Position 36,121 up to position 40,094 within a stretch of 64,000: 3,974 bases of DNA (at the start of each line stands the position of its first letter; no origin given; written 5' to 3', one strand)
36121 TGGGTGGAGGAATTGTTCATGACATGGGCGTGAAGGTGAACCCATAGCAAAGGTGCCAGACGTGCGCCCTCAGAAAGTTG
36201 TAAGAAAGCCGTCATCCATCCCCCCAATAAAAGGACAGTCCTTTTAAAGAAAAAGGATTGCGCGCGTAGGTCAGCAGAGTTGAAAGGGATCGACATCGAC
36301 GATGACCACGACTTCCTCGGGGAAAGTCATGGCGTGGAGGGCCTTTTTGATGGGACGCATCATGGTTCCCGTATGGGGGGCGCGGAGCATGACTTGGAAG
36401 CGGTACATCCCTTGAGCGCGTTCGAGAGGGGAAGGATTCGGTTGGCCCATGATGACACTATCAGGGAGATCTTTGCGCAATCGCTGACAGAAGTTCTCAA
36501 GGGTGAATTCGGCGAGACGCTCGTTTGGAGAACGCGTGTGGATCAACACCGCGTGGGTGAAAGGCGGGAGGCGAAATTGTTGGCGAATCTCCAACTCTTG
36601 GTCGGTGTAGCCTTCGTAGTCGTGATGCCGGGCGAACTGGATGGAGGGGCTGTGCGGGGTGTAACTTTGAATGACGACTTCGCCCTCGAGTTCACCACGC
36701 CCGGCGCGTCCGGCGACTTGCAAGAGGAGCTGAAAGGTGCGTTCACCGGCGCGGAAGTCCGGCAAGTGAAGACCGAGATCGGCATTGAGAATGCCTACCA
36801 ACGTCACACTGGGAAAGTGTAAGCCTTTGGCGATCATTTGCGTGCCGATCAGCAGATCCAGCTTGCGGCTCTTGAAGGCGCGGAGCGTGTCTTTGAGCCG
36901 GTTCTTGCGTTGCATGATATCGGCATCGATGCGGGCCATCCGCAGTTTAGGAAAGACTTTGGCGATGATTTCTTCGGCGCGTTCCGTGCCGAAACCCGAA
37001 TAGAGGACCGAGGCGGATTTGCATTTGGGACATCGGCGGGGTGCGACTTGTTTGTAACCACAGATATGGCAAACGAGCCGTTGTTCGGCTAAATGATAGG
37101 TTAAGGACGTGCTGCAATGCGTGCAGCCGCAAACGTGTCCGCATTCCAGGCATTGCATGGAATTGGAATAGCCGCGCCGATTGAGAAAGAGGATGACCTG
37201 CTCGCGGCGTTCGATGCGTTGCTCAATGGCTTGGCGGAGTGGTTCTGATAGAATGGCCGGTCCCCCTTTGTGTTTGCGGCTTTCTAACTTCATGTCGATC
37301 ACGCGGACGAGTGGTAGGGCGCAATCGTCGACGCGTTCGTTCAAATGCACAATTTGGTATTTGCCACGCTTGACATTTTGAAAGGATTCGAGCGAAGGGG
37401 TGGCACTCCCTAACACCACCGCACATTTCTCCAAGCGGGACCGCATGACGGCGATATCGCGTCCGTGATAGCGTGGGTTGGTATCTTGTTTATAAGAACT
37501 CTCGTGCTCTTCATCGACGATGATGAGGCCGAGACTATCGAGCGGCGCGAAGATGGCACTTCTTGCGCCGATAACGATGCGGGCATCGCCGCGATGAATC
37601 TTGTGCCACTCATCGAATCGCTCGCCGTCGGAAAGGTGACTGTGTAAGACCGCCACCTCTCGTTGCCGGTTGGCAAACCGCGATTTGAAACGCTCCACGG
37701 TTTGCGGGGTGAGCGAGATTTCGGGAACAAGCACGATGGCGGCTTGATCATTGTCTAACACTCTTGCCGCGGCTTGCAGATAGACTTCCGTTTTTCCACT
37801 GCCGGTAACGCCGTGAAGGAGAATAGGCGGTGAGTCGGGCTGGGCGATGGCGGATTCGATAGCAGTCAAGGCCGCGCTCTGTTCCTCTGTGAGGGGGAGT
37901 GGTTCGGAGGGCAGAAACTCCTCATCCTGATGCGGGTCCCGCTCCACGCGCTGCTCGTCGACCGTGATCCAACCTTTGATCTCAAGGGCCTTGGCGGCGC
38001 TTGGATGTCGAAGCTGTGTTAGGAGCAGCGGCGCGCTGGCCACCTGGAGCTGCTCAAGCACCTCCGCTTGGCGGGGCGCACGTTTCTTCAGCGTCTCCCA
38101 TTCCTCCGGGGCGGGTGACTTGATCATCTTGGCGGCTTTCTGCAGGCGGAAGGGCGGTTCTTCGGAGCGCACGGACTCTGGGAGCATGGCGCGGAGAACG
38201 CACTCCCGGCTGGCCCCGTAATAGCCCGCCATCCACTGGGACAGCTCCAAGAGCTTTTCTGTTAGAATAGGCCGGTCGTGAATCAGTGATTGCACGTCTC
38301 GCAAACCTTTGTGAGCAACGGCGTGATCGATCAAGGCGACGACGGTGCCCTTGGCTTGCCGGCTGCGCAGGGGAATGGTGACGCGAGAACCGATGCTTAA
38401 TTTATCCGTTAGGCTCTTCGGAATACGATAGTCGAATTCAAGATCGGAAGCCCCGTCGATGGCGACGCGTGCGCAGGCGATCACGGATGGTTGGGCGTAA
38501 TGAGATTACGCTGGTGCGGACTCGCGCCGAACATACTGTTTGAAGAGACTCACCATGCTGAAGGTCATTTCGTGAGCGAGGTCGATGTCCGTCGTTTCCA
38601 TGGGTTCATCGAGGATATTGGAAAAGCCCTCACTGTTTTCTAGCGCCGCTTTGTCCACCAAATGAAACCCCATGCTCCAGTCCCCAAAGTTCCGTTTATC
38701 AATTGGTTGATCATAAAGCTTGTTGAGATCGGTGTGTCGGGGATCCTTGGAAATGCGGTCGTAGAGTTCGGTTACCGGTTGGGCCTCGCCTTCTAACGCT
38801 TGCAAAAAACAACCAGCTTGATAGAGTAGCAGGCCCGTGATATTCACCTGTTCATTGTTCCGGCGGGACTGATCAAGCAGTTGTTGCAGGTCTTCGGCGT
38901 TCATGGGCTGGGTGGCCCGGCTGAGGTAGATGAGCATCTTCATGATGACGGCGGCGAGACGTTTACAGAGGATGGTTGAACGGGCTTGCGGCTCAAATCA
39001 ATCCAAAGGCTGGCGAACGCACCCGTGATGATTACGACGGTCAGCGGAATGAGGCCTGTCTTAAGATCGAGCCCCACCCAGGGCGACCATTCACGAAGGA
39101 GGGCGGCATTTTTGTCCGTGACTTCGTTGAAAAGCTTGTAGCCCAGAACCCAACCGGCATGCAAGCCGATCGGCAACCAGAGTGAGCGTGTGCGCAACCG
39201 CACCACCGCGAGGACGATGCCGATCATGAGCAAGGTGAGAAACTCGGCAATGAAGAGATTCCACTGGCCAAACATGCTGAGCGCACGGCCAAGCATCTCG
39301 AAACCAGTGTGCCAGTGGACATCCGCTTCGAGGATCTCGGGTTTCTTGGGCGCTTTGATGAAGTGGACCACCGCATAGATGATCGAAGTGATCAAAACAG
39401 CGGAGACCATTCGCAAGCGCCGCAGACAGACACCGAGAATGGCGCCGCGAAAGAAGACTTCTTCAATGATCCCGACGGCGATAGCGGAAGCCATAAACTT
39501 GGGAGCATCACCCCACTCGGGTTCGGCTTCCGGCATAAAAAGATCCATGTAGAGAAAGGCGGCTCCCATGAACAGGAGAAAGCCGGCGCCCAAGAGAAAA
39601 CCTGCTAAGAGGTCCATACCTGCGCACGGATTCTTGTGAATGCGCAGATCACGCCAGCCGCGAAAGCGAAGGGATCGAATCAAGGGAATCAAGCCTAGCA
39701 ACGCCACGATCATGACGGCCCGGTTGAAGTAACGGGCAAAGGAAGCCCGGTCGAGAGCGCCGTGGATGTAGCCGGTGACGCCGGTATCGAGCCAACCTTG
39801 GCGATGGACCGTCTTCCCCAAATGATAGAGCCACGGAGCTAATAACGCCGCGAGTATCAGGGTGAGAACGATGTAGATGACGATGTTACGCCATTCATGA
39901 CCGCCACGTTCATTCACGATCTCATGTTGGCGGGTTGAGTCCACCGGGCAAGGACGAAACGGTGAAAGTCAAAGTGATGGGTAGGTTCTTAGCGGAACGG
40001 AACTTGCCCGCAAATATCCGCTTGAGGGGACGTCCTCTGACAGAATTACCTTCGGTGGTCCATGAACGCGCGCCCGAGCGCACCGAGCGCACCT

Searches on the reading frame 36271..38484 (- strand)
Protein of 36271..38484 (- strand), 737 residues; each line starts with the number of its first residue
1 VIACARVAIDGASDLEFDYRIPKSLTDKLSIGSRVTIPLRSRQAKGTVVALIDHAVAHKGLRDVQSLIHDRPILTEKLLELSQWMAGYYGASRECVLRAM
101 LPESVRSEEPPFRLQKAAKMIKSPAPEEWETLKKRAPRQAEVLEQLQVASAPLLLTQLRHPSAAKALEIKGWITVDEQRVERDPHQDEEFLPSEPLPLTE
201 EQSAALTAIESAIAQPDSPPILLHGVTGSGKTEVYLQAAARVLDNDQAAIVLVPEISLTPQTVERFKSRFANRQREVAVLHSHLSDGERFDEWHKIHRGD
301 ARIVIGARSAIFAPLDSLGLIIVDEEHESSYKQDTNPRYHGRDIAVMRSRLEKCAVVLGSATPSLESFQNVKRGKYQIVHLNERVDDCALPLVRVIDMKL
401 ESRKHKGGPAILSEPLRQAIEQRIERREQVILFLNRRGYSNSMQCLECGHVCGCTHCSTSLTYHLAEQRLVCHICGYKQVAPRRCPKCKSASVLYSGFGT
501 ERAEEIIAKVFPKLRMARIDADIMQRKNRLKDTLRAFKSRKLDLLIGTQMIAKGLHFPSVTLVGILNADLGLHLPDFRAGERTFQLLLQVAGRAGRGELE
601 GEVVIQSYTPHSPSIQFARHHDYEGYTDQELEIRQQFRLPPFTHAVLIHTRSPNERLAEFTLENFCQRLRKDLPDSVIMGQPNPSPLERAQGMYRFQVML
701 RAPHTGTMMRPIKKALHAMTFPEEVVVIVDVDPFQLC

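Call 16: search_protein_families(library=pfam, proteins=[window:36271-38484:-], max_evalue=0.01)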
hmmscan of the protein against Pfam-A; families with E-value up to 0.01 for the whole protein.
window:36271-38484:- (737 aa): 8 families
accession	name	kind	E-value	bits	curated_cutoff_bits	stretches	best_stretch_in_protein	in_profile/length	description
PF17764.6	PriA_3primeBD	-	1.8e-21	76.2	22.7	1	6-102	1-96/96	3'DNA-binding domain (3'BD)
PF00270.35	DEAD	-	1.1e-20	74.5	26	1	219-369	15-165/167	DEAD/DEAH box helicase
PF04851.21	ResIII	-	1.7e-18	67.5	22.5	1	197-364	3-163/164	Type III restriction enzyme, res subunit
PF18074.6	PriA_C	-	3.3e-14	53.9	26.9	1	641-733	1-95/95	Primosomal protein N C-terminal domain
PF00271.37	Helicase_C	-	6.6e-12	46.1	23.5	1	501-596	26-108/110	Helicase conserved C-terminal domain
PF18319.7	Zn_ribbon_PriA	-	9.4e-09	35.5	26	1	454-479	1-26/27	PriA DNA helicase Cys-rich region (CRR) domain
PF13191.12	AAA_16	-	0.0008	20.4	32.6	1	200-252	6-57/167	AAA ATPase domain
PF25199.1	nSTAND_NTPase5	-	0.0048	17.2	34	0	214-280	37-101/145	Novel STAND NTPase 5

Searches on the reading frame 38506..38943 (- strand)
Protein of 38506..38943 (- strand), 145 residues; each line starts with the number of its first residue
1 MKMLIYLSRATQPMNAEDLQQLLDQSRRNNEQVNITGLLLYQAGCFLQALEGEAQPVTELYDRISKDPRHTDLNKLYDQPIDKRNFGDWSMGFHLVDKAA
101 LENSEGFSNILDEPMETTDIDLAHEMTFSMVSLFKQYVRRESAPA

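Call 16: search_protein_families(library=pfam, proteins=[window:38506-38943:-], max_evalue=0.01)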
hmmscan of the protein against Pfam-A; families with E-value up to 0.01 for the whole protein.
window:38506-38943:- (145 aa): 1 family
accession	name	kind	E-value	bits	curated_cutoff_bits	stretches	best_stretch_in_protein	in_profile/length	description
PF04940.18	BLUF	-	3.6e-33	114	25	1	2-92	2-92/92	Sensors of blue-light using FAD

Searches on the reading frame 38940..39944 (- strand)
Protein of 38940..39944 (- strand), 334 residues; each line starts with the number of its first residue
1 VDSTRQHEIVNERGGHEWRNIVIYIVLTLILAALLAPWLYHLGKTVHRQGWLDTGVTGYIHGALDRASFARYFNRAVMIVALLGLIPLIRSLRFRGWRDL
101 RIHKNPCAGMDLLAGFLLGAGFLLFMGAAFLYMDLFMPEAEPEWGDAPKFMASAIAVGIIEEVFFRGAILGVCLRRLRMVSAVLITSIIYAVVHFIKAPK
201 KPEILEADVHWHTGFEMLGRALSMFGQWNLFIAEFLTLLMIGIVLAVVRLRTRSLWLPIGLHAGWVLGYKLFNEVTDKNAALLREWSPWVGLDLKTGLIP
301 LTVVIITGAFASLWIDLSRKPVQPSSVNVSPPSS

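Call 16: search_protein_families(library=pfam, proteins=[window:38940-39944:-], max_evalue=0.01)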
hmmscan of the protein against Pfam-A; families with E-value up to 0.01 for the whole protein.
window:38940-39944:- (334 aa): 1 family
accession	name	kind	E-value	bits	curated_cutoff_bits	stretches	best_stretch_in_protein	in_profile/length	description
PF02517.21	Rce1-like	-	1.3e-16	61.1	22.4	1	147-266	5-91/93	Type II CAAX prenyl endopeptidase Rce1-like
